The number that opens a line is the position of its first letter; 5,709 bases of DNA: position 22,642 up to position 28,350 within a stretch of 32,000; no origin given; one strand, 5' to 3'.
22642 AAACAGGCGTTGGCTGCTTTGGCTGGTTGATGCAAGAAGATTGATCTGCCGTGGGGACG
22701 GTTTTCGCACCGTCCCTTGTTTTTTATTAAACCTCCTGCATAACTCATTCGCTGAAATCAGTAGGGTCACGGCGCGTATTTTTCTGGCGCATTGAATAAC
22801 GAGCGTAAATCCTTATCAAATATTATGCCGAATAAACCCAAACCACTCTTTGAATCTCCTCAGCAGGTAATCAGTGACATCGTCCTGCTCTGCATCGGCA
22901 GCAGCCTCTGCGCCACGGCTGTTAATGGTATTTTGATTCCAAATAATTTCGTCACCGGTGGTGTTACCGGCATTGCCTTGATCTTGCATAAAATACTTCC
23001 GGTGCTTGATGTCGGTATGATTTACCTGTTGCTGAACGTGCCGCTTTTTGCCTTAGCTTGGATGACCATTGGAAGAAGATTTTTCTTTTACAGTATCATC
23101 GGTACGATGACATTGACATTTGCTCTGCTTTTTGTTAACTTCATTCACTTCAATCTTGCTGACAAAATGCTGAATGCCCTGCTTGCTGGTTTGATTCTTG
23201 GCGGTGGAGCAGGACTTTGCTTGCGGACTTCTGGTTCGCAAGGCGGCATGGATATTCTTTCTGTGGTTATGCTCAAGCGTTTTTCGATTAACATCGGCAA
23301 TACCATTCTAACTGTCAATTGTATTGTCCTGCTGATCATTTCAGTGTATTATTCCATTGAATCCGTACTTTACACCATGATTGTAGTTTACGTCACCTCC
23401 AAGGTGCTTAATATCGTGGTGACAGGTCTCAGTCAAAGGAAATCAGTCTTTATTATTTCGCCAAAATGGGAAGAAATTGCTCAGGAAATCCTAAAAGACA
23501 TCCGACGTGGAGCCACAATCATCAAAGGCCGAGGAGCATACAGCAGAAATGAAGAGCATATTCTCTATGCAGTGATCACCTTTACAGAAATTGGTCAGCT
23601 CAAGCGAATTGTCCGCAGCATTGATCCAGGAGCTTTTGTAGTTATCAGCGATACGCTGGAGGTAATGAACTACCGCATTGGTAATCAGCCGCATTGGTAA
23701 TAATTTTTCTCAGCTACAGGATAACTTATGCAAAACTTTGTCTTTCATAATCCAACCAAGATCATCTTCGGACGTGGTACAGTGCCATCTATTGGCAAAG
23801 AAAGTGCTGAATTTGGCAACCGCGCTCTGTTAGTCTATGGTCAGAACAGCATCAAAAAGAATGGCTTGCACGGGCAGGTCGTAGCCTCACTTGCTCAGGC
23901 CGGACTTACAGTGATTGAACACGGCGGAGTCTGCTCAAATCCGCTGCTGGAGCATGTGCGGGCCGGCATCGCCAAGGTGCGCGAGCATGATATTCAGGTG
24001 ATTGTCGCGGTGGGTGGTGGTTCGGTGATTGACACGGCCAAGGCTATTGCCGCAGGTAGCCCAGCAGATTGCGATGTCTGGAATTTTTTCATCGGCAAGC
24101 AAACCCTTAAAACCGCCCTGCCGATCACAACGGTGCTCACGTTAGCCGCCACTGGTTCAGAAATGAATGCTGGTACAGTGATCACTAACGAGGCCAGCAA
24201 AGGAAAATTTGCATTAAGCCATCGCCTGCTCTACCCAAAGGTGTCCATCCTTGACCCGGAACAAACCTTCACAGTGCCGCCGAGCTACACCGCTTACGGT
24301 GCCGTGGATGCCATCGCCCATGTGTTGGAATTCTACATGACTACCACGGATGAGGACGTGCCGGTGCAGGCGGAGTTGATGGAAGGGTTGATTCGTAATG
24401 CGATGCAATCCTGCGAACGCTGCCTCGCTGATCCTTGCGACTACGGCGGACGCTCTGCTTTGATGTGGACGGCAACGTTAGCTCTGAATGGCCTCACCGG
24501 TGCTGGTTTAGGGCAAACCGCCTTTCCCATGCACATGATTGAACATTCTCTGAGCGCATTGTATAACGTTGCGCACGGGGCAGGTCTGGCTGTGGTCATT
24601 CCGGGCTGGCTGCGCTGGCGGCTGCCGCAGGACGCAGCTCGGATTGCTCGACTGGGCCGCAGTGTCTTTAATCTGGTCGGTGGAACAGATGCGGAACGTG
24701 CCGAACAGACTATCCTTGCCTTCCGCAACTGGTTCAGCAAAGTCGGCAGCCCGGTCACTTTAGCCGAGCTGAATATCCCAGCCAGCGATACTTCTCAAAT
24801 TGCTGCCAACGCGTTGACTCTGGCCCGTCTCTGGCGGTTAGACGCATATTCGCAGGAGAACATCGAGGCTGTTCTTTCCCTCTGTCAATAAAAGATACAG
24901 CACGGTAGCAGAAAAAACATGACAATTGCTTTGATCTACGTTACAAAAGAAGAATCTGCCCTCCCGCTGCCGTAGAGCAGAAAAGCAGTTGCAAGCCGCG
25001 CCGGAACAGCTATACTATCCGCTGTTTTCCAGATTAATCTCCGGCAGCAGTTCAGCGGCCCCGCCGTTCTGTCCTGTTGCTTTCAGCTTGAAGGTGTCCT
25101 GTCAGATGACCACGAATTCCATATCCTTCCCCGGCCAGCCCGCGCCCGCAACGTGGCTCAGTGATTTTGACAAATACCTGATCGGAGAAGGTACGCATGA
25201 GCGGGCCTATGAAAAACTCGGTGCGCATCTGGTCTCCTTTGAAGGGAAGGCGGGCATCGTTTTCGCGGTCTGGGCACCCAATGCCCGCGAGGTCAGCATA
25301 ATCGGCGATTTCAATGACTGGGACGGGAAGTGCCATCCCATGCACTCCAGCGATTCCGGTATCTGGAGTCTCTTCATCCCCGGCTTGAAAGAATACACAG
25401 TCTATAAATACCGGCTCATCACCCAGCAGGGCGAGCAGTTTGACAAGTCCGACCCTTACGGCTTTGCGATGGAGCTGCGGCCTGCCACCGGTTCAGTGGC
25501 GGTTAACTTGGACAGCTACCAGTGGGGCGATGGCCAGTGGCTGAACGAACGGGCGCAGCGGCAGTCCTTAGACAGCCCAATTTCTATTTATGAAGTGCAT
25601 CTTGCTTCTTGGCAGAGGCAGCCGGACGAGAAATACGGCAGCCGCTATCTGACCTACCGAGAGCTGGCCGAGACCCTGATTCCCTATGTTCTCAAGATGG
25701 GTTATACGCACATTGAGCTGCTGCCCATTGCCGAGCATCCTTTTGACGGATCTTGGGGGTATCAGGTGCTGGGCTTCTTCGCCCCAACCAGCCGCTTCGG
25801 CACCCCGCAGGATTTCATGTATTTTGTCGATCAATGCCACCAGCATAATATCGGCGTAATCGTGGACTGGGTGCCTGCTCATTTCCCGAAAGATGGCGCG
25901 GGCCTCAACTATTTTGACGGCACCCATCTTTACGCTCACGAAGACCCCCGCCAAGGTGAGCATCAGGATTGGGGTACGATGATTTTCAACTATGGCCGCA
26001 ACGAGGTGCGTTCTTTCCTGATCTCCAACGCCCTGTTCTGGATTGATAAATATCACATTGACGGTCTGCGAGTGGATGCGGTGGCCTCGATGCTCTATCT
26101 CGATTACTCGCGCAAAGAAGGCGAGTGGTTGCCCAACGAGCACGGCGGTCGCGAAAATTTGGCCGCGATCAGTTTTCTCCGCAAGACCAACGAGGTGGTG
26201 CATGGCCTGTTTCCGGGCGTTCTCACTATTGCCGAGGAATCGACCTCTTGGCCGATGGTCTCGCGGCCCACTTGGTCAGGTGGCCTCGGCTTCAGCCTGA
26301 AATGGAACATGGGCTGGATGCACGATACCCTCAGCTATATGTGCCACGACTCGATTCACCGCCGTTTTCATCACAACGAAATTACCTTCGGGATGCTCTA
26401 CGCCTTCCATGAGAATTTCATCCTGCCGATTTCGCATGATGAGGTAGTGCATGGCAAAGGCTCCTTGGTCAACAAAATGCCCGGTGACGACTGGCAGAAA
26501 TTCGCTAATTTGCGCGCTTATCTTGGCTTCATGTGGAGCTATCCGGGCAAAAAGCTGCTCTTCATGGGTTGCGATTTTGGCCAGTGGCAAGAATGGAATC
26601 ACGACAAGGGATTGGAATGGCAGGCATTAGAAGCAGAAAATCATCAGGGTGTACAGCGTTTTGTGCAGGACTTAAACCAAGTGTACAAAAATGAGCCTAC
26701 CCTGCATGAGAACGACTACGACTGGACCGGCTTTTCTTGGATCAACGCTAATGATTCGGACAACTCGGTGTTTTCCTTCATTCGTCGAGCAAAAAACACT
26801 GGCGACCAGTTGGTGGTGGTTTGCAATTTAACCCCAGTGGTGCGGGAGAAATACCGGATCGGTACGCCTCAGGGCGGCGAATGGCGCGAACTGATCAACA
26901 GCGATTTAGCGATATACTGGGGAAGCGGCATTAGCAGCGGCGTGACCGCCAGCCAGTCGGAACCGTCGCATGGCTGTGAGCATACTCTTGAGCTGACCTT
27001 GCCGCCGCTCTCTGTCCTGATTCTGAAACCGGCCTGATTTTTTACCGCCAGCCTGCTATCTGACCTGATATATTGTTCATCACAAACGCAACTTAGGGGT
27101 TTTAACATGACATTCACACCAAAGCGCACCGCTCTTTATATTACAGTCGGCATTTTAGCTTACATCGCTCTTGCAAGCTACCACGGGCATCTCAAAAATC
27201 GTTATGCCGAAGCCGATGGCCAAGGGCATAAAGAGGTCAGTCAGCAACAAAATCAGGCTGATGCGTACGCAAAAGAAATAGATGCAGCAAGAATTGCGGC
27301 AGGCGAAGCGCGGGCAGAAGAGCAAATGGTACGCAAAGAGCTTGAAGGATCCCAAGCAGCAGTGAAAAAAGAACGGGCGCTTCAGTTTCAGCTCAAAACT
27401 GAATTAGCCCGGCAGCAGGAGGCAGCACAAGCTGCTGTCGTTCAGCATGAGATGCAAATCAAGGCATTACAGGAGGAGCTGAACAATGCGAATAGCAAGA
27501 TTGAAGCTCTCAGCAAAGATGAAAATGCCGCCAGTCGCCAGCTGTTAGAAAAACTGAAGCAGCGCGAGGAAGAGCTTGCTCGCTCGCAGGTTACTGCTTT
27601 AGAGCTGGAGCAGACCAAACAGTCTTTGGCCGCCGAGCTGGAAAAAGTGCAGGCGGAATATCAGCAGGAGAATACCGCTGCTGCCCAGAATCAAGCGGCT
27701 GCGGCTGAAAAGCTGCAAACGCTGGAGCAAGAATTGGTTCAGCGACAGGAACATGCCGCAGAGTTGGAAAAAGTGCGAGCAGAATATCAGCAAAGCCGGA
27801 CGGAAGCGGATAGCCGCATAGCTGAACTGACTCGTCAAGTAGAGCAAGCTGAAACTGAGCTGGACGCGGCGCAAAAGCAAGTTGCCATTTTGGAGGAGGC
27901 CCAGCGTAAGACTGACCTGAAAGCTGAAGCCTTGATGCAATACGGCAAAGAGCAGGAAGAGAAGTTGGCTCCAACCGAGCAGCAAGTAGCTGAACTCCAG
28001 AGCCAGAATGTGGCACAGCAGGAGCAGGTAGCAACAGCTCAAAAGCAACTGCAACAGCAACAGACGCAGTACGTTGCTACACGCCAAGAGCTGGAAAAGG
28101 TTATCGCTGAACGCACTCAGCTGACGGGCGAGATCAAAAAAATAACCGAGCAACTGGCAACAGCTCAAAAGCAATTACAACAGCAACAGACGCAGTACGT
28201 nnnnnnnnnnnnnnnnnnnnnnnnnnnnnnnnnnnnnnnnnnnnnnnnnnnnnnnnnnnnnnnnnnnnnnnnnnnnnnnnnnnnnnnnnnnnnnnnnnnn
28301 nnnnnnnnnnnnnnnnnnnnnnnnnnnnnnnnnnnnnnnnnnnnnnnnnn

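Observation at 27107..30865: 1252-aa membrane-to-peptidoglycan coiled-coil protein far longer than a periplasm is wide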

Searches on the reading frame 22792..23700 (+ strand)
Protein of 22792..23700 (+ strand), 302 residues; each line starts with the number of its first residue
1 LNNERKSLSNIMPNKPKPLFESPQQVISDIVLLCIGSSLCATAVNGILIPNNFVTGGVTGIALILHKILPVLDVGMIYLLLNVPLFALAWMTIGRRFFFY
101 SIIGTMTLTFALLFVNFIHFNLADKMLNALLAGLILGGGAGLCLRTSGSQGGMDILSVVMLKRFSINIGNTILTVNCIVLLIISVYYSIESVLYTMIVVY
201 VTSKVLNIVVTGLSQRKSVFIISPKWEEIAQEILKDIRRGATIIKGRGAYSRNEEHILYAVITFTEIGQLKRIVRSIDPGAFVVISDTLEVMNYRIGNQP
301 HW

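Call 76: search_protein_families(library=pfam, proteins=[window:22792-23700:+], max_evalue=0.001)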
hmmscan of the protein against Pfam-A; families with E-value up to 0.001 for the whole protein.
window:22792-23700:+ (302 aa): 2 families
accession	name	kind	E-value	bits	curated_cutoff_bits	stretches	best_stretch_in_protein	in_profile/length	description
PF02588.21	YitT_membrane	-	9.8e-56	188.8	24.3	1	29-233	1-204/205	Uncharacterised 5xTM membrane BCR, YitT family COG1284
PF10035.14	DUF2179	-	1.7e-19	69.8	22.8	1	239-292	1-54/55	Uncharacterized protein conserved in bacteria (DUF2179)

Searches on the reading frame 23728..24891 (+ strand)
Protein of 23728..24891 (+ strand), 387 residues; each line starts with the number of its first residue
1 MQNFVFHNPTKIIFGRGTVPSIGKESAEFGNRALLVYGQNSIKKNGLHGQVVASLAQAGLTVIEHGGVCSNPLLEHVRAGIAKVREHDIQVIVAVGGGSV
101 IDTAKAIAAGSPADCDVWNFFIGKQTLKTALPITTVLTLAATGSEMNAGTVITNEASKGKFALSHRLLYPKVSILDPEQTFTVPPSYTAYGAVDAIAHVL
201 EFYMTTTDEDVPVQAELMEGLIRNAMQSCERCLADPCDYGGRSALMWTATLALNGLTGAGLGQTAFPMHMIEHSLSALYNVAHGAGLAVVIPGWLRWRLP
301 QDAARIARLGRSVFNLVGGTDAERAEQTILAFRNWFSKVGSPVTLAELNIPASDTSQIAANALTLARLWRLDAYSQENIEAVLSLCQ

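Call 76: search_protein_families(library=pfam, proteins=[window:23728-24891:+], max_evalue=0.001)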
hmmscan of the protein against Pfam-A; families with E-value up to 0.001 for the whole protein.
window:23728-24891:+ (387 aa): 3 families
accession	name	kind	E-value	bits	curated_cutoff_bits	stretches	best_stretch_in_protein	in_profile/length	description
PF00465.25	Fe-ADH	-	2.5e-47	161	31.3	1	9-177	1-168/168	Iron-containing alcohol dehydrogenase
PF25137.1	ADH_Fe_C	-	2.2e-26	93.2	27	1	188-383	1-190/194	Fe-containing alcohol dehydrogenase family, C-terminal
PF13685.12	Fe-ADH_2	-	1.8e-09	38.2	28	1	30-109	19-95/149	Iron-containing alcohol dehydrogenase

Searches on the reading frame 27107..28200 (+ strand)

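Call 84: search_protein_families(library=pfam, proteins=[window:27107-28200:+], max_evalue=1)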
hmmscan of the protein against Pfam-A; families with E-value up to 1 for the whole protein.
window:27107-28200:+ (364 aa): 4 families
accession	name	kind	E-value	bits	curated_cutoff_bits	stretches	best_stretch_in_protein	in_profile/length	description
PF08614.16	ATG16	-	0.00031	21.4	33.7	2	279-362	75-158/200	Autophagy protein 16 (ATG16)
PF25764.1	KIF21A_4th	-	0.0033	17.6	33.1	1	179-363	7-178/183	KIF21A-like domain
PF08702.15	Fib_alpha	-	0.0095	16.6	29.9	1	68-139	54-125/143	Fibrinogen alpha/beta chain family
PF13863.11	DUF4200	-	0.017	15.9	29.7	1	177-280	7-110/119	Domain of unknown function (DUF4200)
